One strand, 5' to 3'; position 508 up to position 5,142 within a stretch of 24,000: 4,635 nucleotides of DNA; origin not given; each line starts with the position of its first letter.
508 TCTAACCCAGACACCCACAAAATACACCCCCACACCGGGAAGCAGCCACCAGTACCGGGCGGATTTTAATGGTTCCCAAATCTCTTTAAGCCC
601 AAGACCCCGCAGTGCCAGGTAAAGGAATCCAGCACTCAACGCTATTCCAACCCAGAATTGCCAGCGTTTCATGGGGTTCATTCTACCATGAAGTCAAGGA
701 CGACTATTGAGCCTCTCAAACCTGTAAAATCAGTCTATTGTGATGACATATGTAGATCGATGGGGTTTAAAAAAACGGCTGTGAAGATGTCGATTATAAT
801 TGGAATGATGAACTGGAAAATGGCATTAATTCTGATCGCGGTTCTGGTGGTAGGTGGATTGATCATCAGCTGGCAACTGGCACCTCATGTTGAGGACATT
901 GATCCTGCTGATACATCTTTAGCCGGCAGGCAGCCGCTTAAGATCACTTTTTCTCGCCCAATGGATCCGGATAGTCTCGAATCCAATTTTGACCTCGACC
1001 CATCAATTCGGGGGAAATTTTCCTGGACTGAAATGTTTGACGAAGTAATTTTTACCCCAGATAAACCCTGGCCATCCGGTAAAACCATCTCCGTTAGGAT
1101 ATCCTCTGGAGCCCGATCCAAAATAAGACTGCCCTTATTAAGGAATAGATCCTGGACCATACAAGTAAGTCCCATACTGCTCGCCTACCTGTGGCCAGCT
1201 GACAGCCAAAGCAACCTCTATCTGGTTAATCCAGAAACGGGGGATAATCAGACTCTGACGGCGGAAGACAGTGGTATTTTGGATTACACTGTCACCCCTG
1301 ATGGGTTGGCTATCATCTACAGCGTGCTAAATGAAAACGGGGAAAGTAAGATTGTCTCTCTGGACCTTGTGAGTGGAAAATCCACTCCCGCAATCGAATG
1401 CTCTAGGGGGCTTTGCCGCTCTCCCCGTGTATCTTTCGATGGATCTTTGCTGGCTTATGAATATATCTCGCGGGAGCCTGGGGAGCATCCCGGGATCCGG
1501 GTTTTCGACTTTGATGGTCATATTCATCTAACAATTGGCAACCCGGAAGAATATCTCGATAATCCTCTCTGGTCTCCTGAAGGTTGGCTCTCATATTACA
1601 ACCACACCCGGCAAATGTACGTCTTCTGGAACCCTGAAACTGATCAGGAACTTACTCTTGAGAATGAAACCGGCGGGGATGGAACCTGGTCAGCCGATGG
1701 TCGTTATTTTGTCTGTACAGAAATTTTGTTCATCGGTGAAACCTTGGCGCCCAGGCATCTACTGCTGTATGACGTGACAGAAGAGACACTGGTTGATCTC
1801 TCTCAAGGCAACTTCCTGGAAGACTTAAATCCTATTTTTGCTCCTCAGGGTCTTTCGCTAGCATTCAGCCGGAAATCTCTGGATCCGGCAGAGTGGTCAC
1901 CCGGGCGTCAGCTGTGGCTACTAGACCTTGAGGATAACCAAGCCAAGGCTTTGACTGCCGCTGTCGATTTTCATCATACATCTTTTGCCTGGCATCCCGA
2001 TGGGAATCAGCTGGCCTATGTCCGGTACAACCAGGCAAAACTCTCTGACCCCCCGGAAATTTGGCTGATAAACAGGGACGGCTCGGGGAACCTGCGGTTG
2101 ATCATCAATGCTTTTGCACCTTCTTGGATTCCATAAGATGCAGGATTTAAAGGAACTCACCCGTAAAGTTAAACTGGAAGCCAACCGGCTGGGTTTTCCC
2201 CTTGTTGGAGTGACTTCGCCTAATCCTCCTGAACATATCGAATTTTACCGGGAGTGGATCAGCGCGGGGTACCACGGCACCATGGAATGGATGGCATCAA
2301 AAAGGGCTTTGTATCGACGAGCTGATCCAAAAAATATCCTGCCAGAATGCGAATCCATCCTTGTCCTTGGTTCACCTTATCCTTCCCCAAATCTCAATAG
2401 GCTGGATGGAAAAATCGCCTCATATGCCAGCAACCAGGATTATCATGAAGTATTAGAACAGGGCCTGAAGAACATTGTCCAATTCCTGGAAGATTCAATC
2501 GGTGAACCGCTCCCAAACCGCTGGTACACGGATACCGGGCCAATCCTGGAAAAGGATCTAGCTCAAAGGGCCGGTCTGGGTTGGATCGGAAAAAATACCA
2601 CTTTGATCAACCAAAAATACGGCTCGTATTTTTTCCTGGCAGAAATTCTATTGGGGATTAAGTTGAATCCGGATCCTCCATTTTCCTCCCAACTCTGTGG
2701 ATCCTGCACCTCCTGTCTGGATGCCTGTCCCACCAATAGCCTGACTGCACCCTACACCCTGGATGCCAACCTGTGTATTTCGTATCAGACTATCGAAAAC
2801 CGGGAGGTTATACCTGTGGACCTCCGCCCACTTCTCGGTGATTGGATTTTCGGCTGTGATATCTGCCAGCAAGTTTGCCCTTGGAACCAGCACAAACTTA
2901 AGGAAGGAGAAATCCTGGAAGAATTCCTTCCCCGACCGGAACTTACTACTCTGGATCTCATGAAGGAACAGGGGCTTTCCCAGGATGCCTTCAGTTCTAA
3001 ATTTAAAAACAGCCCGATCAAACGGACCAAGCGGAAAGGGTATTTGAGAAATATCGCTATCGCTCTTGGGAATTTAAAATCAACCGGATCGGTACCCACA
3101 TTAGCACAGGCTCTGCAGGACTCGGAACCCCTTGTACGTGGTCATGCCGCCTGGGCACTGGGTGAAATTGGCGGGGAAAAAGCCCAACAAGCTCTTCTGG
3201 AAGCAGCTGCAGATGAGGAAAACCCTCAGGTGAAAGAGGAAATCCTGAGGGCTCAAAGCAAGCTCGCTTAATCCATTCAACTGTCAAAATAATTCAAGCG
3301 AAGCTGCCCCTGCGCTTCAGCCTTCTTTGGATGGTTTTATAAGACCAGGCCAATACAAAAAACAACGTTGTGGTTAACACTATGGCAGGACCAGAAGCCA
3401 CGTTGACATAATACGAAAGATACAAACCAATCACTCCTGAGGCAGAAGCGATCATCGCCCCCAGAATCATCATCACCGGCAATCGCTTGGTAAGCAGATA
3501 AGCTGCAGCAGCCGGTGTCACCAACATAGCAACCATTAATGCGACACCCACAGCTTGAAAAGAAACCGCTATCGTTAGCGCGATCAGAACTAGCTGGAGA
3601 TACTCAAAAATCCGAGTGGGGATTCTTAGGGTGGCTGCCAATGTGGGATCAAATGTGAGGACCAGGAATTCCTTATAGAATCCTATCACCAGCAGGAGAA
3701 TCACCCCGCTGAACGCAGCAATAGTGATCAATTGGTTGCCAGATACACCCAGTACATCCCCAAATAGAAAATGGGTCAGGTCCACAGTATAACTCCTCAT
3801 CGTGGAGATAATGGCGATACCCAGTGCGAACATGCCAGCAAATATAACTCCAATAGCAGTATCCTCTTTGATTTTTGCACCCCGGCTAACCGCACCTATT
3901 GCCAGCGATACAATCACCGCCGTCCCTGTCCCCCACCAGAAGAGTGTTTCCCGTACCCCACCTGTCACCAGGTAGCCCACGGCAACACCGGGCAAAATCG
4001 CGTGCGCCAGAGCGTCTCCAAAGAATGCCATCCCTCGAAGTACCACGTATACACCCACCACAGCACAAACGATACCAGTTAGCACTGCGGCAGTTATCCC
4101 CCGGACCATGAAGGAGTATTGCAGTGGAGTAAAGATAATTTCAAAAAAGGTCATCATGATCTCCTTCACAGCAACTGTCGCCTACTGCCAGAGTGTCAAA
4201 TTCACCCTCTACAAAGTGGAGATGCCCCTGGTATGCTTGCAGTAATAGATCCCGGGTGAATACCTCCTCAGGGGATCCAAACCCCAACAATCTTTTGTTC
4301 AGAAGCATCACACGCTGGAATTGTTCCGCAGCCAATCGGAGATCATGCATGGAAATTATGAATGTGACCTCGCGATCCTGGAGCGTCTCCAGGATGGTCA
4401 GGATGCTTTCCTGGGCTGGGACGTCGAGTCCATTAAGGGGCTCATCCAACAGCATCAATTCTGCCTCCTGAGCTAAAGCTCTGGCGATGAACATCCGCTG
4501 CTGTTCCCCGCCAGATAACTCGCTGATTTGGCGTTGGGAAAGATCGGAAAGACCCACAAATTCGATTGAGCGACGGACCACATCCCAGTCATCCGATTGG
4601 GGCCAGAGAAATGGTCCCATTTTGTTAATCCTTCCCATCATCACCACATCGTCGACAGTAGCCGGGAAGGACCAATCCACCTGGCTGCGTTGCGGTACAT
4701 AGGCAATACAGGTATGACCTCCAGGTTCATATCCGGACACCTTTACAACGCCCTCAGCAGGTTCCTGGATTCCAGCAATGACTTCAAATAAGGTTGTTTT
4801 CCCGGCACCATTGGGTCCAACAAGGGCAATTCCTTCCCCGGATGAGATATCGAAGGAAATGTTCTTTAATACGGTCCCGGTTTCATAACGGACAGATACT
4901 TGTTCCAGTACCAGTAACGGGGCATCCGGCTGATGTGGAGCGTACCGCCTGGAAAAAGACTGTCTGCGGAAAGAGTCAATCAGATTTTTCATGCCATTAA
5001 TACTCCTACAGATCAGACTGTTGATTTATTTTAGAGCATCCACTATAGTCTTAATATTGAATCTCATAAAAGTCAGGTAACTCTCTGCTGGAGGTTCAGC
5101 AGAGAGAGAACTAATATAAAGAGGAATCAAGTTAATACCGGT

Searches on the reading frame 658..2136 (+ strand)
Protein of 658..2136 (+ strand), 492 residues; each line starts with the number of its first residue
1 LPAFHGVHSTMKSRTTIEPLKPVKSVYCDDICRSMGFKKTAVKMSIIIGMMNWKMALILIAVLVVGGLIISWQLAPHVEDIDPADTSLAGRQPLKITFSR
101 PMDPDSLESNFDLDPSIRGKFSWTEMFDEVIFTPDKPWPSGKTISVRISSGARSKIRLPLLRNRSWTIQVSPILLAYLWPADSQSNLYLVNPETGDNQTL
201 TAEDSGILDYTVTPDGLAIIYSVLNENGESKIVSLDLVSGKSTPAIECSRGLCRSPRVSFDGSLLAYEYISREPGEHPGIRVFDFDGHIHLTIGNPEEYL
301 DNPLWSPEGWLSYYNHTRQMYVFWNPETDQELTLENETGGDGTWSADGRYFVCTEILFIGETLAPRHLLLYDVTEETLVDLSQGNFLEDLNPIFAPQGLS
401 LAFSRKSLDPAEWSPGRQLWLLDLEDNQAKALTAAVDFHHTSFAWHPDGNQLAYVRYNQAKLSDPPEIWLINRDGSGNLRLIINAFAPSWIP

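Call 44: search_protein_families(library=pfam, proteins=[window:658-2136:+], max_evalue=0.00001)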
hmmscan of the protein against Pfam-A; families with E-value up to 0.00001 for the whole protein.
window:658-2136:+ (492 aa): 2 families
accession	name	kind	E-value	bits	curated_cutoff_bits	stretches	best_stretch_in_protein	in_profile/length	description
PF07676.18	PD40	-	1.9e-07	31.3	20.9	0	439-459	10-30/38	WD40-like Beta Propeller Repeat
PF13205.12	Big_5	-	4.5e-07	31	23.6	1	75-154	4-89/105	Bacterial Ig-like domain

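Call 61: find_encoding_contigs(protein=window:658-2133:+, flank=10000, max_places=3)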
Protein window:658-2133:+ (492 aa): no gene with exactly this product is on record in the collection.

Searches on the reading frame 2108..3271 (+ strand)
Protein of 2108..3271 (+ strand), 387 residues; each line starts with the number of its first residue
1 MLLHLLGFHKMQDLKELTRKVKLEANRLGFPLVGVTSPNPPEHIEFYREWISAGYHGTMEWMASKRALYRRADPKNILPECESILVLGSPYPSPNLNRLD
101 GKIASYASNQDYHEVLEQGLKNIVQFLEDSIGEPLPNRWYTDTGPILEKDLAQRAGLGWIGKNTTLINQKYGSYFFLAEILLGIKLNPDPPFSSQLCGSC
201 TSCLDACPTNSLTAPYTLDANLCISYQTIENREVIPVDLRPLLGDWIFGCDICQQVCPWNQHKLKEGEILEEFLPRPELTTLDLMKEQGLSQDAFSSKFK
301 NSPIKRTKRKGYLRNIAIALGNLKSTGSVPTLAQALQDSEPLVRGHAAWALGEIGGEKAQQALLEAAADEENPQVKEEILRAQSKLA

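Call 44: search_protein_families(library=pfam, proteins=[window:2108-3271:+], max_evalue=0.00001)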
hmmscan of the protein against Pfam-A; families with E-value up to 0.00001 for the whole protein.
window:2108-3271:+ (387 aa): 4 families
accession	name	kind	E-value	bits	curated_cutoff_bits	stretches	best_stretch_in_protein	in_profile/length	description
PF13484.11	Fer4_16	-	5.2e-23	82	30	1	197-260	2-66/66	4Fe-4S double cluster binding domain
PF13646.12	HEAT_2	-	4.3e-16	59.4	27.7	1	314-382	18-86/88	HEAT repeats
PF08331.15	QueG_DUF1730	-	5.7e-15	55.4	25.1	1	71-143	1-77/77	Epoxyqueuosine reductase QueG, DUF1730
PF03130.22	HEAT_PBS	-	8.9e-09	35.4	20.9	0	343-369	1-27/27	PBS lyase HEAT-like repeat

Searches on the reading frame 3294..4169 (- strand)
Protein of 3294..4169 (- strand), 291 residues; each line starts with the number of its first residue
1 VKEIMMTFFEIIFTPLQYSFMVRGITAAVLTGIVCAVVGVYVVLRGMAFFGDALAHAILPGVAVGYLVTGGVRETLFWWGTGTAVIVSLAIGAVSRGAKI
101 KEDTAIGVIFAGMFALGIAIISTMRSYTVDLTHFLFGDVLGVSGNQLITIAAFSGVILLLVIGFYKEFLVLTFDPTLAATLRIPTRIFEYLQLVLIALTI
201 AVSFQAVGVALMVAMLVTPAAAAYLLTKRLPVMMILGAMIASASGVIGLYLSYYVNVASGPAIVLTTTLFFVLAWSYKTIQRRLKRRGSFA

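Call 44: search_protein_families(library=pfam, proteins=[window:3294-4169:-], max_evalue=0.00001)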
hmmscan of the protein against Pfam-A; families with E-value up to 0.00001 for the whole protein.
window:3294-4169:- (291 aa): 1 family
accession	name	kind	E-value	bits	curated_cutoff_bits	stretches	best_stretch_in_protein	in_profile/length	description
PF00950.22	ABC-3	-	4.6e-74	249.6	20.1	1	17-275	1-255/258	ABC 3 transport family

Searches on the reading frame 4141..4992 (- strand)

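Call 44: search_protein_families(library=pfam, proteins=[window:4141-4992:-], max_evalue=0.00001)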
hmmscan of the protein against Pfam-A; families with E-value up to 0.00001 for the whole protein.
window:4141-4992:- (283 aa): 2 families
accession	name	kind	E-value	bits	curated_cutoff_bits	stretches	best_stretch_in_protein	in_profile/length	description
PF00005.33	ABC_tran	-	2.8e-29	102.9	25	1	42-187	1-137/137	ABC transporter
PF13304.12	AAA_21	-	7.1e-12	46.4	27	0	142-219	221-301/304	AAA domain, putative AbiEii toxin, Type IV TA system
